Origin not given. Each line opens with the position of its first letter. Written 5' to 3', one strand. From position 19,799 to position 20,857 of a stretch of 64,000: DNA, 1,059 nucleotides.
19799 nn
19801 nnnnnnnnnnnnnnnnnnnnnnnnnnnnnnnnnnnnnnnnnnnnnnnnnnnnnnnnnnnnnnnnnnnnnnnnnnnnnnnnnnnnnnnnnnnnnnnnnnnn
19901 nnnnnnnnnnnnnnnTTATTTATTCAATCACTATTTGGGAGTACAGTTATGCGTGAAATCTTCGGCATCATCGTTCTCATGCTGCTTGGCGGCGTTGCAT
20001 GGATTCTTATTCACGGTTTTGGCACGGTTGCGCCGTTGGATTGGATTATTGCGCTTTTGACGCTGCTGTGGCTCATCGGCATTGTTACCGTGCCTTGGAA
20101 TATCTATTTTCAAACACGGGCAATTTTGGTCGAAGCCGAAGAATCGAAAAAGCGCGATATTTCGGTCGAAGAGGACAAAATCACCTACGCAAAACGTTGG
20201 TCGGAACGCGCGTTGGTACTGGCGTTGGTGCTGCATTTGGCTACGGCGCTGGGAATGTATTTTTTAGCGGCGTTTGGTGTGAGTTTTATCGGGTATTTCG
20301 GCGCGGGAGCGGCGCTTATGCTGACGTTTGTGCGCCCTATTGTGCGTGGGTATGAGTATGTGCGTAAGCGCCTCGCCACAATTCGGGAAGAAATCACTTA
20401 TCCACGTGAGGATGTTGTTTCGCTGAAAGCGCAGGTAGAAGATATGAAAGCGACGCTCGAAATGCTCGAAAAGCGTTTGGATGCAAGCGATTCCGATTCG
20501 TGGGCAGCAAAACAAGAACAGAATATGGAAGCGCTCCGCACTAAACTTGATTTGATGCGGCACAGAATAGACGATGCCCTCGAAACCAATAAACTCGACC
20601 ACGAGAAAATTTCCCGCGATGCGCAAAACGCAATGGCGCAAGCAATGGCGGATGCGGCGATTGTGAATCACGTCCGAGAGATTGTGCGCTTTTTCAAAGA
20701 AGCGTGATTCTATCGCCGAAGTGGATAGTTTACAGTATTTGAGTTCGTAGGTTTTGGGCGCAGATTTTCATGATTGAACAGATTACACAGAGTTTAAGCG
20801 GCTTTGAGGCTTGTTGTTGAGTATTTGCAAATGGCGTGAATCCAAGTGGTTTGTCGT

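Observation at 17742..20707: Compact four-gene cassette of uncharacterized secreted/membrane proteins (candidate novel envelope or toxin-immunity-like system)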

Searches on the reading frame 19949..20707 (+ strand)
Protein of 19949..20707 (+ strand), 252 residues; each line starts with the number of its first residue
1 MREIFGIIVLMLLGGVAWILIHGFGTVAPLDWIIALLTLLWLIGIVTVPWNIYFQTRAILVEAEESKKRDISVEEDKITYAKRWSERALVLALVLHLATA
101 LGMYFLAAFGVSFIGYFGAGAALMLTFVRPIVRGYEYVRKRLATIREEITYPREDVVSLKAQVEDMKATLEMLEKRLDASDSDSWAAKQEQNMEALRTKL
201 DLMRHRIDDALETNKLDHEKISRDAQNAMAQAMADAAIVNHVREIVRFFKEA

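Call 3: search_protein_families(library=pfam, proteins=[window:19949-20707:+], max_evalue=1)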
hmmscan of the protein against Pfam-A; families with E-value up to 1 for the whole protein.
window:19949-20707:+ (252 aa): 18 families
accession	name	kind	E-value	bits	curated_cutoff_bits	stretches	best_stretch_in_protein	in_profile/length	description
PF07926.17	TPR_MLP1_2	-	0.0034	17.8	36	1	147-221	57-126/129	TPR/MLP1/MLP2-like protein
PF18476.7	PIN_8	-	0.012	16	26.1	1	130-224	37-128/227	PIN like domain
PF11727.13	ISG65-75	-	0.03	14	25.1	1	155-233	62-138/281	Invariant surface glycoprotein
PF17253.7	DUF5320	-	0.043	15.4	27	1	117-178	37-97/99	Family of unknown function (DUF5320)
PF05884.17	ZYG-11_interact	-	0.048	13.5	25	1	89-144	108-161/295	Interactor of ZYG-11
PF02601.20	Exonuc_VII_L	-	0.057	13.3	35.9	1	138-234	160-253/315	Exonuclease VII, large subunit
PF07303.18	Occludin_ELL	-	0.063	14.5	31.2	1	135-209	24-98/101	Occludin homology domain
PF25450.1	Rab11-FIP3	-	0.066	13.9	31.9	1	136-204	57-123/125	Rab11-FIP3-like domain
PF06818.20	Fez1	-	0.074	13.9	34.4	1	140-220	17-94/199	Fez1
PF20878.2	REST_helical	-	0.11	13.1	27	1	155-179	34-58/65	Helical region in REST corepressor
PF05531.17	NPV_P10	-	0.14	13.1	29.8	0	142-179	6-46/75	Nucleopolyhedrovirus P10 protein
PF14221.11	DUF4330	-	0.14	12.7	27.6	1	24-56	11-42/167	Domain of unknown function (DUF4330)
PF03825.22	Nuc_H_symport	-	0.14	11.6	25.9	1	5-67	270-332/400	Nucleoside H+ symporter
PF20570.3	DUF6779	-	0.2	12.7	28.1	1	138-175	55-92/108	Domain of unknown function (DUF6779)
PF10506.14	USHBP1_PDZ-bd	-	0.2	12.3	24.5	1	159-201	2-49/65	Harmonin-binding protein USHBP1, PDZ-binding domain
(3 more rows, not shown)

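Call 4: search_protein_families(library=ncbifam, proteins=[window:19949-20707:+], max_evalue=1)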
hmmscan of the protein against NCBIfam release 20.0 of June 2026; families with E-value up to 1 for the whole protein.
window:19949-20707:+ (252 aa): 11 families
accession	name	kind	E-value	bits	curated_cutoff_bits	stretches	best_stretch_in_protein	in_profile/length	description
TIGR04527.1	mycoplas_twoTM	subfamily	0.00071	19.3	125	1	101-221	8-126/248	MG_279/MG_280 family protein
TIGR02168.1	SMC_prok_B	equivalog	0.002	15.9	567.35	1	136-231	836-928/1181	chromosome segregation protein SMC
TIGR02169.1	SMC_prok_A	equivalog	0.0027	15.5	729.4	1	136-233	333-430/1165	chromosome segregation protein SMC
TIGR04211.1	SH3_and_anchor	equivalog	0.0047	16.5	65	1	135-239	68-173/198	TIGR04211 family SH3 domain-containing protein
NF041757.1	EfeO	equivalog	0.0051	15.9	270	1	147-222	266-339/359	iron uptake system protein EfeO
NF040974.1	RepABC_RepC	equivalog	0.0082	15.5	150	1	136-228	159-253/393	plasmid replication protein RepC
NF040738.1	nickel_Mua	equivalog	0.0087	16.2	75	1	143-241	28-122/185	nickel-binding protein Mua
NF010396.0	PRK13824.1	domain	0.016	14.1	390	1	139-228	162-253/404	replication protein C domain-containing protein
NF045487.1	ASRP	equivalog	0.066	11.8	300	1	136-212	193-270/593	archaea-specific SMC-related protein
NF033930.1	pneumo_PspA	exception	0.35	9.5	850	1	139-239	191-293/659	pneumococcal surface protein A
NF052504.1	sll1863_fam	domain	0.97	9.7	35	0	158-231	8-80/93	sll1863 family stress response protein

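Call 15: find_homologous_proteins(query=window:19949-20707:+, max_evalue=0.001)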
Query window:19949-20707:+ (252 aa): 1050 proteins with E <= 0.001 among 3787 candidates; the best 120 are listed.
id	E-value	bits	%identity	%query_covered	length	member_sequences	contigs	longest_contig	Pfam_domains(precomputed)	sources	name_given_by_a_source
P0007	1.6e-152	523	97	100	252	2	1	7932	-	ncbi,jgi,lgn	-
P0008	8.1e-117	407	81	92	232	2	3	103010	-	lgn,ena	-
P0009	1.7e-107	376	69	100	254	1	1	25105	-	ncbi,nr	ncbi:MAG: hypothetical protein RML40_06135 [Bacteroidota bacterium]|nr:hypothetical protein [Candida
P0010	3.2e-107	375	67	100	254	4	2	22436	-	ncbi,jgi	ncbi:MAG: hypothetical protein ACOVSW_18975 [Candidatus Kapaibacteriota bacterium]|jgi:hypothetical 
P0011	7.8e-106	371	67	100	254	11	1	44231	-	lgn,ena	-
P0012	2.3e-104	366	66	100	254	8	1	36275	-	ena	-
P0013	5.5e-100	352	64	100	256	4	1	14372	-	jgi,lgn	jgi:hypothetical protein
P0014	1.9e-97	343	61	99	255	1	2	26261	-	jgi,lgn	jgi:hypothetical protein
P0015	1.2e-95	337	60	99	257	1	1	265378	-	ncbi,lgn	-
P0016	5.0e-95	335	60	99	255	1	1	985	-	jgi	jgi:hypothetical protein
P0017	1.2e-94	334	59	100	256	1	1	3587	-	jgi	jgi:hypothetical protein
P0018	2.9e-93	330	60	99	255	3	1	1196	-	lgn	-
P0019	3.1e-93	329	60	99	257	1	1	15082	-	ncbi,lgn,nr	ncbi:MAG: hypothetical protein EAZ92_02700 [Candidatus Kapaibacterium sp.]|nr:MAG: hypothetical prot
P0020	4.5e-93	329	57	100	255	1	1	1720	-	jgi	jgi:hypothetical protein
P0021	7.3e-84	299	56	100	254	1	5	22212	-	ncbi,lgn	-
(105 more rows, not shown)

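Call 16: find_encoding_contigs(protein=P0008, flank=8000, max_places=3)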
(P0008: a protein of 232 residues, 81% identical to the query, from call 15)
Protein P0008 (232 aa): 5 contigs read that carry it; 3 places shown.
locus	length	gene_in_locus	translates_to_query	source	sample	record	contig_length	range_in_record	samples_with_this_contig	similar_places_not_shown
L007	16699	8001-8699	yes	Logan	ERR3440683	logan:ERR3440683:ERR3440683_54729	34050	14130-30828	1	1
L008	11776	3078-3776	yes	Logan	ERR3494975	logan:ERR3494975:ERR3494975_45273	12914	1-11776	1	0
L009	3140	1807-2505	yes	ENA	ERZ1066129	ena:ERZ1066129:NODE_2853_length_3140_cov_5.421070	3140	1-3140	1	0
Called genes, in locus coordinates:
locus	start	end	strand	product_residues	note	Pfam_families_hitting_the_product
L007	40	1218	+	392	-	PF00226:DnaJ, PF01556:DnaJ_C, PF00684:DnaJ_CXXCXGXG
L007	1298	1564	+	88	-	-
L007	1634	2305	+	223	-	PF02163:Peptidase_M50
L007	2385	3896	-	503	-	PF00171:Aldedh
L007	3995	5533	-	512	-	PF07690:MFS_1, PF00854:PTR2, PF07690:MFS_1 (weak)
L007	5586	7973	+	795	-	PF03572:Peptidase_S41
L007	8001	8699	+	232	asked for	-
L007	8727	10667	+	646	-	PF00009:GTP_EFTU, PF03144:GTP_EFTU_D2, PF00679:EFG_C, PF06421:LepA_C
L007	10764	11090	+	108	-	PF01909:NTP_transf_2, PF18765:Polbeta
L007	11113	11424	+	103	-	PF01934:HepT-like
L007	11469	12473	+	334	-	PF10502:Peptidase_S26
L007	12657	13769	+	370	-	PF05227:CHASE3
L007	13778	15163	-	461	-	-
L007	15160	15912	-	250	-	PF00005:ABC_tran, PF13304:AAA_21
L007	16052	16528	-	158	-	-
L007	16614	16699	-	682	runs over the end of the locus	PF13620:CarboxypepD_reg (weak), PF13715:CarbopepD_reg_2, PF18939:DUF5686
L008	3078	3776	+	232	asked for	-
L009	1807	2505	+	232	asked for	-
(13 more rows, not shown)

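Call 17: find_encoding_contigs(protein=P0009, flank=8000, max_places=3)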
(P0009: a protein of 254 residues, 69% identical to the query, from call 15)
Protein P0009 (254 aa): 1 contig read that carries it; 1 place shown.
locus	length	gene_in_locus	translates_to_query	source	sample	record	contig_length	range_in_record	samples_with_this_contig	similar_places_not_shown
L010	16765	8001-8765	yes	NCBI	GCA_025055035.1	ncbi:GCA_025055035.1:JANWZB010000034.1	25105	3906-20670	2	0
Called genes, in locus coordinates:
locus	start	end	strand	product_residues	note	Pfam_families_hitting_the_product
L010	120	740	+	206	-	PF01025:GrpE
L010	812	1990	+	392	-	PF00226:DnaJ, PF01556:DnaJ_C, PF00684:DnaJ_CXXCXGXG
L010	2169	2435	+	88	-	-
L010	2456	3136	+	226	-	PF02163:Peptidase_M50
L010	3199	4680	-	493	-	PF00171:Aldedh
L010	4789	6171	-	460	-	PF07690:MFS_1, PF00854:PTR2, PF07690:MFS_1 (weak)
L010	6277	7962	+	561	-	PF18158:AidB_N, PF02770:Acyl-CoA_dh_M, PF00441:Acyl-CoA_dh_1, PF22924:ACOX_C_alpha1 (weak), PF22217:ACDH-11_C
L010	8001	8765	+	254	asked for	-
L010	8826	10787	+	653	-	PF28559:TPR_SusR (faint), PF13374:TPR_10 (faint), PF13424:TPR_12 (weak), PF13424:TPR_12, PF13424:TPR_12, PF17874:TPR_MalT (weak), PF13424:TPR_12, PF00211:Guanylate_cyc, +5 more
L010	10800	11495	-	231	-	-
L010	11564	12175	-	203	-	PF07920:DUF1684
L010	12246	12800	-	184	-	PF22769:DCD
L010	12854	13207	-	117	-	PF01740:STAS, PF13466:STAS_2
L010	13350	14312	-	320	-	PF07549:Sec_GG (weak), PF02355:SecD_SecF_C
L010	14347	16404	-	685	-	PF21760:SecD_1st, PF22599:SecDF_P1_head, PF02355:SecD_SecF_C, PF03176:MMPL (weak)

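Call 18: find_encoding_contigs(protein=P0015, flank=8000, max_places=3)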
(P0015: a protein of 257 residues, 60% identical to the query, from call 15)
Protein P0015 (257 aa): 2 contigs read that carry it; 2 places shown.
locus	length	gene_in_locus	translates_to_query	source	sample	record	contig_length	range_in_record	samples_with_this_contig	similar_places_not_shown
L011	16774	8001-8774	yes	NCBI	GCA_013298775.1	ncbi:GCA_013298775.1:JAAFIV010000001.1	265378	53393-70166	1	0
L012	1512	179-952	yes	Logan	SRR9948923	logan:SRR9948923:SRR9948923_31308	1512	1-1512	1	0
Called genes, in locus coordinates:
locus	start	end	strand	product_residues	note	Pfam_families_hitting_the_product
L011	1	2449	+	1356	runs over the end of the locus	PF15902:Sortilin-Vps10 (faint), PF01833:TIG (weak), PF15780:ASH (faint), PF18962:Por_Secre_tail (weak)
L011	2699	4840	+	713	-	PF00691:OmpA (weak)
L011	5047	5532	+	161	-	PF05163:DinB, PF12867:DinB_2 (weak)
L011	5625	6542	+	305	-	PF13354:Beta-lactamase2, PF00144:Beta-lactamase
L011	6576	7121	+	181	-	PF04229:GrpB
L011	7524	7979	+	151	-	PF12893:Lumazine_bd_2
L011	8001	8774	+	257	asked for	-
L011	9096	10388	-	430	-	PF00375:SDF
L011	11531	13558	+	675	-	PF18962:Por_Secre_tail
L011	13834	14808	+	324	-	PF00487:FA_desaturase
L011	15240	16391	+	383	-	PF02517:Rce1-like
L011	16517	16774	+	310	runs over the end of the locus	PF25014:NET2A (weak), PF08614:ATG16 (weak)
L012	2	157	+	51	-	?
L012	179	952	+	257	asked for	-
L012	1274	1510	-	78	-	?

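Call 32: search_protein_families(library=padloc, proteins=[window:19949-20707:+], max_evalue=1)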
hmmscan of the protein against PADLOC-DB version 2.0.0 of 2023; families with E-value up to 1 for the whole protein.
window:19949-20707:+ (252 aa): 3 families
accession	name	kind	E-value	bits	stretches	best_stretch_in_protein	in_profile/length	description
PDLC02748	PbeC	-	0.0071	12.9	1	135-204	441-510/671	PbeC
PDLC02722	PbeC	-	0.013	12.1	1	138-234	369-463/643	PbeC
PDLC03859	LmuB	-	0.033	11.4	1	140-223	360-477/611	-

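Call 96: search_solved_structures(query=A9, max_evalue=1)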
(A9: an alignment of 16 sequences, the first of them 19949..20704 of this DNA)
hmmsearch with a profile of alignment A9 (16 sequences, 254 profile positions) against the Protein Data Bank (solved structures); distinct sequences matched with E-value up to 1: 12.
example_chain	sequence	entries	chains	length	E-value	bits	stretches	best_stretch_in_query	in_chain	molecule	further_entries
4jq5_A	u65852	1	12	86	0.093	15.2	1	155-221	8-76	Nucleoporin p58/p45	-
4jo9_B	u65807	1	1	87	0.097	15.2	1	155-221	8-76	Nucleoporin p58/p45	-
9rlc_L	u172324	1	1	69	0.1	15.1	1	150-203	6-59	Major outer membrane lipoprotein Lpp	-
4jo7_E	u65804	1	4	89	0.1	15.1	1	155-221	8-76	Nucleoporin p58/p45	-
2osz_A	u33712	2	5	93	0.1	15.1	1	153-221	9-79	Nucleoporin p58/p45 | Nucleoporin Nup58/Nup45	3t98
9nba_G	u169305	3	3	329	0.19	14.2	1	147-219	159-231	AUGMIN subunit 7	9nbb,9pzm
3ni0_A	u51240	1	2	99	0.21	14.1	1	134-217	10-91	Bone marrow stromal antigen 2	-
8gzg_A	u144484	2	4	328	0.31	13.5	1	132-185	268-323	DNA-directed RNA polymerase subunit alpha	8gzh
6kac_Q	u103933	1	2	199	0.73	12.3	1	155-240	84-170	Oxygen-evolving enhancer protein 3, chloroplastic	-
9cuy_c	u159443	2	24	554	0.8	12.2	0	140-186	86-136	Short tail fiber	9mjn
2ru4_B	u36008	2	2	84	0.81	12.2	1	183-235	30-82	Armadillo Repeat Protein, C-terminal fragment, MAII | Armadillo repeat protein C-terminal fragment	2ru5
8gu7_A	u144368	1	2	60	0.9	12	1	155-193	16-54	Beclin 1-associated autophagy-related key regulator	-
